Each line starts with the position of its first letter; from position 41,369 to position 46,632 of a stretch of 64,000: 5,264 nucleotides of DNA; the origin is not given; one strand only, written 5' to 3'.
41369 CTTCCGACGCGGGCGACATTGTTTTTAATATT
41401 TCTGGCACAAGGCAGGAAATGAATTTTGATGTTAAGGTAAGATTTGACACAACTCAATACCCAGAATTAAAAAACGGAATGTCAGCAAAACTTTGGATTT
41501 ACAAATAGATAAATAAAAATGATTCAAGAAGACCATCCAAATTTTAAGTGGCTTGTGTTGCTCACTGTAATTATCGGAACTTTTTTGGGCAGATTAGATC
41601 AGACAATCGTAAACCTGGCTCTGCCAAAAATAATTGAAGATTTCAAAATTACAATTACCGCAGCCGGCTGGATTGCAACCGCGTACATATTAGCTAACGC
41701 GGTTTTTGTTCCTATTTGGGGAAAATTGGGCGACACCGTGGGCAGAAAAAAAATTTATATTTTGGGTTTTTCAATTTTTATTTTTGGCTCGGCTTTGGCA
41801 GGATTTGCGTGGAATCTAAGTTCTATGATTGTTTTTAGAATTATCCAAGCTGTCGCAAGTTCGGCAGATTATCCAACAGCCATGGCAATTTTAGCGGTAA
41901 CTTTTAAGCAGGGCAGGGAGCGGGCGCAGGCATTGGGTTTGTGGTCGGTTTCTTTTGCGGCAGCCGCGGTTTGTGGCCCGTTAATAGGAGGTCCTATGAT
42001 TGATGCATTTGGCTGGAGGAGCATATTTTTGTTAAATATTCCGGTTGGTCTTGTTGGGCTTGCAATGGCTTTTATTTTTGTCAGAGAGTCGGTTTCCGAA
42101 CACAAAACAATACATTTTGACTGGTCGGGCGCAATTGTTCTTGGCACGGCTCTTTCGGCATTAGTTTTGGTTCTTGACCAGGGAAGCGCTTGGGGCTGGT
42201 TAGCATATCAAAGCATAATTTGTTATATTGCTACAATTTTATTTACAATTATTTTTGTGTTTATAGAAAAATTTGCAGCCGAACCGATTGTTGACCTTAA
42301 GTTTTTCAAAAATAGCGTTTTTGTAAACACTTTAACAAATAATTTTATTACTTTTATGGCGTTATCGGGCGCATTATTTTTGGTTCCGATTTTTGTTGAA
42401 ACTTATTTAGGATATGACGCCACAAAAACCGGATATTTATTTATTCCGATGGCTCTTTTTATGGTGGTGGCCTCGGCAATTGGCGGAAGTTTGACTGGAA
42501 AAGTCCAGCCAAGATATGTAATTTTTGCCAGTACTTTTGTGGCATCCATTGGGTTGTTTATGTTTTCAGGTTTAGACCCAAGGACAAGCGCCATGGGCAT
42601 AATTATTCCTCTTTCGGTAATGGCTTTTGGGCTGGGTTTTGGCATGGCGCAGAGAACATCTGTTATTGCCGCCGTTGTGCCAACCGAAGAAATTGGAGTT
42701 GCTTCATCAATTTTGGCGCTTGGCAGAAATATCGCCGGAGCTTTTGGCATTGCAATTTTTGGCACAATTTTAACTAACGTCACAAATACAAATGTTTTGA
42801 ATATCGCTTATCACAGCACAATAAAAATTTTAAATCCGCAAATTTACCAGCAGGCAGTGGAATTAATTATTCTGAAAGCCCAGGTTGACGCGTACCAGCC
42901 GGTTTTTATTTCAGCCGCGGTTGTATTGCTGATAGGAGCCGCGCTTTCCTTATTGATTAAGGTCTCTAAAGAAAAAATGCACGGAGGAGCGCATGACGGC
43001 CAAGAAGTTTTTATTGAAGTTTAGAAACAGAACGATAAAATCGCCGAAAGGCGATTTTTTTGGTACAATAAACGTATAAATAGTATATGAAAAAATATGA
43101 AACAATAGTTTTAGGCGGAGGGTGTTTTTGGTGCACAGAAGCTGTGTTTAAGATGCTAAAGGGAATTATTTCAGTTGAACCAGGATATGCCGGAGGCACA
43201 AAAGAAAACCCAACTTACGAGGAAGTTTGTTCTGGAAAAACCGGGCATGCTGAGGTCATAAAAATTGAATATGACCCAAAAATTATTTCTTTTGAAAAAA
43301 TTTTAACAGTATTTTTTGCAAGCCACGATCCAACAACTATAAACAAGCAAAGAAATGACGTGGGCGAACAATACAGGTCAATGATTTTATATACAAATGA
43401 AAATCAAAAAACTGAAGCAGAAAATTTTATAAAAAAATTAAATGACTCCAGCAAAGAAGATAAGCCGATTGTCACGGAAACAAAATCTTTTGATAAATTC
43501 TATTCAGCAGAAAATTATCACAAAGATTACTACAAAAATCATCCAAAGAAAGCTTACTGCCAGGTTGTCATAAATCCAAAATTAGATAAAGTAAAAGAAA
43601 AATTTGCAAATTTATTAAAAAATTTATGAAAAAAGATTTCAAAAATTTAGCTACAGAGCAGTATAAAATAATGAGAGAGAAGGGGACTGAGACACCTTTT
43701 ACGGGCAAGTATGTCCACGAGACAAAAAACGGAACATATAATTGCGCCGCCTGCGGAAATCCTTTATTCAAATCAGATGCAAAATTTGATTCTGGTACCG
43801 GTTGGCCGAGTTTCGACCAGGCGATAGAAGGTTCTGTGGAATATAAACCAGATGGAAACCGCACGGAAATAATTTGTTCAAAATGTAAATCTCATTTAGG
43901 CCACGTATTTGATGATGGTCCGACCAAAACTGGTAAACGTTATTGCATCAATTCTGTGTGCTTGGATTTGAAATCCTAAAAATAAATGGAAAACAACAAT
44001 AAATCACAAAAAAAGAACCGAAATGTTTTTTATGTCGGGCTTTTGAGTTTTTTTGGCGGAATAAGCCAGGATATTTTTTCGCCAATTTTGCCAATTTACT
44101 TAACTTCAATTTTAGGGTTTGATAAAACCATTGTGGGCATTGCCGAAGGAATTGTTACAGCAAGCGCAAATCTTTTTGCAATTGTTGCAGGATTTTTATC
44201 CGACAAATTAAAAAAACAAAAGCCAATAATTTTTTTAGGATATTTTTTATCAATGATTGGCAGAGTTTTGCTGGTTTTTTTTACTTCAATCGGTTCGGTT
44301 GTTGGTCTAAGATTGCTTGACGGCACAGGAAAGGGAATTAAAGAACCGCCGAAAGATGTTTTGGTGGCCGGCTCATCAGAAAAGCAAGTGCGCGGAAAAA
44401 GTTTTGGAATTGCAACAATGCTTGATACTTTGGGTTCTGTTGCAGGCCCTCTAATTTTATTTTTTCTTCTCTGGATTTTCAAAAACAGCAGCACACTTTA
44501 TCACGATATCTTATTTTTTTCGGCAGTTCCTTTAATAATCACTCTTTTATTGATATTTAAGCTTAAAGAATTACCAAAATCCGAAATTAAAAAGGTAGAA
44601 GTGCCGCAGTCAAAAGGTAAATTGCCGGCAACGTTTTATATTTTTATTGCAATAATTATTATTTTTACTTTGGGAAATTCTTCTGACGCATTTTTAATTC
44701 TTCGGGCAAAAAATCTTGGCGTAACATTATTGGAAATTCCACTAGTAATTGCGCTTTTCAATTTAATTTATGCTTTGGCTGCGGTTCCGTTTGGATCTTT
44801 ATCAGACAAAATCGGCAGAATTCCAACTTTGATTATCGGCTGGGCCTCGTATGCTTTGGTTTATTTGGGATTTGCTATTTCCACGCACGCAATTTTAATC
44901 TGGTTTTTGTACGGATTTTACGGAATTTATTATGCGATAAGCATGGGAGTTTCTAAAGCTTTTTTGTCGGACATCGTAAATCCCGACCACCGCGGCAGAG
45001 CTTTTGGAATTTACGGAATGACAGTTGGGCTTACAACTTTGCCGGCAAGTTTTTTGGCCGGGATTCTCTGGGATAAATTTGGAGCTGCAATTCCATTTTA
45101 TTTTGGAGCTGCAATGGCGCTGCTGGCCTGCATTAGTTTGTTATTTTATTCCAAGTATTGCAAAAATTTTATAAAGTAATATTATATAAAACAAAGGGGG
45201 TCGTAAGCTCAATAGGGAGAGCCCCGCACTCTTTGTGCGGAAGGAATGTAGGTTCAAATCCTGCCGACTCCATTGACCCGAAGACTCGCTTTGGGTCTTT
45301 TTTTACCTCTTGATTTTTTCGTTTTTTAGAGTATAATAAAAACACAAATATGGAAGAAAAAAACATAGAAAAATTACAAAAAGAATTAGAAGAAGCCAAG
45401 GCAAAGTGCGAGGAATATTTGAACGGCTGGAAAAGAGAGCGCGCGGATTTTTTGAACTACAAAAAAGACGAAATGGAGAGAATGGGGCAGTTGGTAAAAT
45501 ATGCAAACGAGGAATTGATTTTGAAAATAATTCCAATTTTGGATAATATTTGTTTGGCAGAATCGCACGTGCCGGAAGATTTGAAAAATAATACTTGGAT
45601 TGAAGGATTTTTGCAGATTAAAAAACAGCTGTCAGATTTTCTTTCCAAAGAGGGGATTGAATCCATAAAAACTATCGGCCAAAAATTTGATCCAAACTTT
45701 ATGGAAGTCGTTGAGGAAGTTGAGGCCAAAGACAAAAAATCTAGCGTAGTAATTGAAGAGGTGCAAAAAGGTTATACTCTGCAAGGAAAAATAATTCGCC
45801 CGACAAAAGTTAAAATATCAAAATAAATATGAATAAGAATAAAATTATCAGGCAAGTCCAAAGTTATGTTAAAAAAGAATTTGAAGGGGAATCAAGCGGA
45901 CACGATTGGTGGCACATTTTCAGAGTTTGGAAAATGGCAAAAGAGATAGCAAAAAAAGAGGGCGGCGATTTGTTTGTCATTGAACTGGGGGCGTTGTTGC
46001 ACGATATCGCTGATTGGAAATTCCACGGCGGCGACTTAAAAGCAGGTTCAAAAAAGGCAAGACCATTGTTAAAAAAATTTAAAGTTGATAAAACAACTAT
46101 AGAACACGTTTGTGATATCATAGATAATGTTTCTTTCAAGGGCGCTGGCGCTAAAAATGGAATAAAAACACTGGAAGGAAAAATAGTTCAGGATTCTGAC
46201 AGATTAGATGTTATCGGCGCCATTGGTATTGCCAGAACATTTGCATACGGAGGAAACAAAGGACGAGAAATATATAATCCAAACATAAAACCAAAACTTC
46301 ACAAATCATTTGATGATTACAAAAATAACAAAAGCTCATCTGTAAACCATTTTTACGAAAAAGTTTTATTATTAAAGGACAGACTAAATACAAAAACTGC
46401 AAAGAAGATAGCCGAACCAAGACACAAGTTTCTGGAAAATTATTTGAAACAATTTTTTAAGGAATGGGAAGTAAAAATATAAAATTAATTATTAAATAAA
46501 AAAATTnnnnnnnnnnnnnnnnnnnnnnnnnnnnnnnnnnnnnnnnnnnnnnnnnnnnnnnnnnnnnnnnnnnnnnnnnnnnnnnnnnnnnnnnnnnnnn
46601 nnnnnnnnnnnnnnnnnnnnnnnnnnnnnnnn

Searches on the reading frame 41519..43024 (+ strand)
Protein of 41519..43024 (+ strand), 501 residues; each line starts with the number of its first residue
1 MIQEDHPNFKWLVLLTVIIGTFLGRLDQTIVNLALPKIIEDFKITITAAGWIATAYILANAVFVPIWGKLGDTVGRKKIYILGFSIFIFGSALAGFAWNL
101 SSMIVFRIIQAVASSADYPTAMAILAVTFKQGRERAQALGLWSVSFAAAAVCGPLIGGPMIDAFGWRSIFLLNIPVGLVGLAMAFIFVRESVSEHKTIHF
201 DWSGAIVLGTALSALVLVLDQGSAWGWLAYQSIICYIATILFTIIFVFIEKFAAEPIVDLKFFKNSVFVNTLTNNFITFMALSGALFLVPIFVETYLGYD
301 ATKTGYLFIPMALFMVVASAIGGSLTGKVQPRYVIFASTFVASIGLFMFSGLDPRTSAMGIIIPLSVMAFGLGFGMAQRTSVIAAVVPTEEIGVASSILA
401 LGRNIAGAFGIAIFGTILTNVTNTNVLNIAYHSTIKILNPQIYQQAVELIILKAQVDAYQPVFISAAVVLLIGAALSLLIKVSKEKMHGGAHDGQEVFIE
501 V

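Call 32: search_protein_families(library=pfam, proteins=[window:41519-43024:+], max_evalue=0.001)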
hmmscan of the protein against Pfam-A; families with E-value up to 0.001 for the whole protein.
window:41519-43024:+ (501 aa): 3 families
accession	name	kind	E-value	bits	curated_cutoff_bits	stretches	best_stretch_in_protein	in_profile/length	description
PF07690.21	MFS_1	-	8.1e-56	189.8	33.4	1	18-410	2-346/347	Major Facilitator Superfamily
PF13347.12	MFS_2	-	9.6e-05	21.5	27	1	46-167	258-387/427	MFS/sugar transport protein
PF00083.30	Sugar_tr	-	0.0009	18.7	22.3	1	48-116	47-118/452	Sugar (and other) transporter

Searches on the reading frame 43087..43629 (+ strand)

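Call 32: search_protein_families(library=pfam, proteins=[window:43087-43629:+], max_evalue=0.001)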
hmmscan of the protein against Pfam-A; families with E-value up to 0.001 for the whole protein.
window:43087-43629:+ (180 aa): 1 family
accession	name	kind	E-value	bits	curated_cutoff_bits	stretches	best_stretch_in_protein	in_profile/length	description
PF01625.27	PMSR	-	2.3e-65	219.9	23.7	1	6-159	1-153/153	Peptide methionine sulfoxide reductase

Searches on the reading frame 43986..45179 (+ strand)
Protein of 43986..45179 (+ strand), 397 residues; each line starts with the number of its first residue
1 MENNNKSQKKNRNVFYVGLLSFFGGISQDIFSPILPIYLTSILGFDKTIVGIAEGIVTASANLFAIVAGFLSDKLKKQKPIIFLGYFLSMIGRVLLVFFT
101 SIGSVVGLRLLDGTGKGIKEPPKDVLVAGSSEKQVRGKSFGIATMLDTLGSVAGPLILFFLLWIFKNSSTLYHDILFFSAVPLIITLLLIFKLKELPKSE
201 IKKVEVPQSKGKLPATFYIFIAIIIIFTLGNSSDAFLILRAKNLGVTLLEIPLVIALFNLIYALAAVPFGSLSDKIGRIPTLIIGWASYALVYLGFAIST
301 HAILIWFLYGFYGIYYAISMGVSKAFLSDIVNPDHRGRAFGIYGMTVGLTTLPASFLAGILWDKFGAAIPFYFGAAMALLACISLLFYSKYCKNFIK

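Call 57: search_protein_families(library=pfam, proteins=[window:43986-45179:+], max_evalue=0.001)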
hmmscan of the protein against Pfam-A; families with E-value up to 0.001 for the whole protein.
window:43986-45179:+ (397 aa): 4 families
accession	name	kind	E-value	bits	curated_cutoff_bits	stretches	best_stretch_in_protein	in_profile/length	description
PF07690.21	MFS_1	-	7.4e-42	143.9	33.4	2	220-387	2-172/347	Major Facilitator Superfamily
PF00083.30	Sugar_tr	-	2.6e-10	40.2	22.3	2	65-203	63-201/452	Sugar (and other) transporter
PF12832.13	MFS_1_like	-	1.1e-08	35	25.2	1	22-373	11-373/373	MFS_1 like family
PF01306.25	LacY_symp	-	0.00067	19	24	1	8-100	3-96/413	LacY proton/sugar symporter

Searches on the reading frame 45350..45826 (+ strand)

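Call 57: search_protein_families(library=pfam, proteins=[window:45350-45826:+], max_evalue=0.001)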
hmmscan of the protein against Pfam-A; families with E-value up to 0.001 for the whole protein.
window:45350-45826:+ (158 aa): 1 family
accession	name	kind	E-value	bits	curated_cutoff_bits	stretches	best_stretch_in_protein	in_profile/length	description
PF01025.24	GrpE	-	7.8e-42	143.2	25.8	1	2-158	9-165/165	GrpE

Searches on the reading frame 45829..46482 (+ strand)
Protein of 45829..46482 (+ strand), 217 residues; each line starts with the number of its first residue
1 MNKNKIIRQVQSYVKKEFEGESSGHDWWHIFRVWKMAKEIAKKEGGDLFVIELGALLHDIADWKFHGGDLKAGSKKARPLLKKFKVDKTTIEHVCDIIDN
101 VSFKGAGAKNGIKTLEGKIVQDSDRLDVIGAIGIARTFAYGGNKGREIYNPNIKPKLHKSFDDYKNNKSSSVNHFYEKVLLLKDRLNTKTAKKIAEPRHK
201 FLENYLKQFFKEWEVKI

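Call 57: search_protein_families(library=pfam, proteins=[window:45829-46482:+], max_evalue=0.001)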
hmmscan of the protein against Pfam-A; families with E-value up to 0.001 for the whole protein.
window:45829-46482:+ (217 aa): 1 family
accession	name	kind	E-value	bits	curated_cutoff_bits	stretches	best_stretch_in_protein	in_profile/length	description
PF01966.28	HD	-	1.2e-12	48.6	22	1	29-127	4-114/116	HD domain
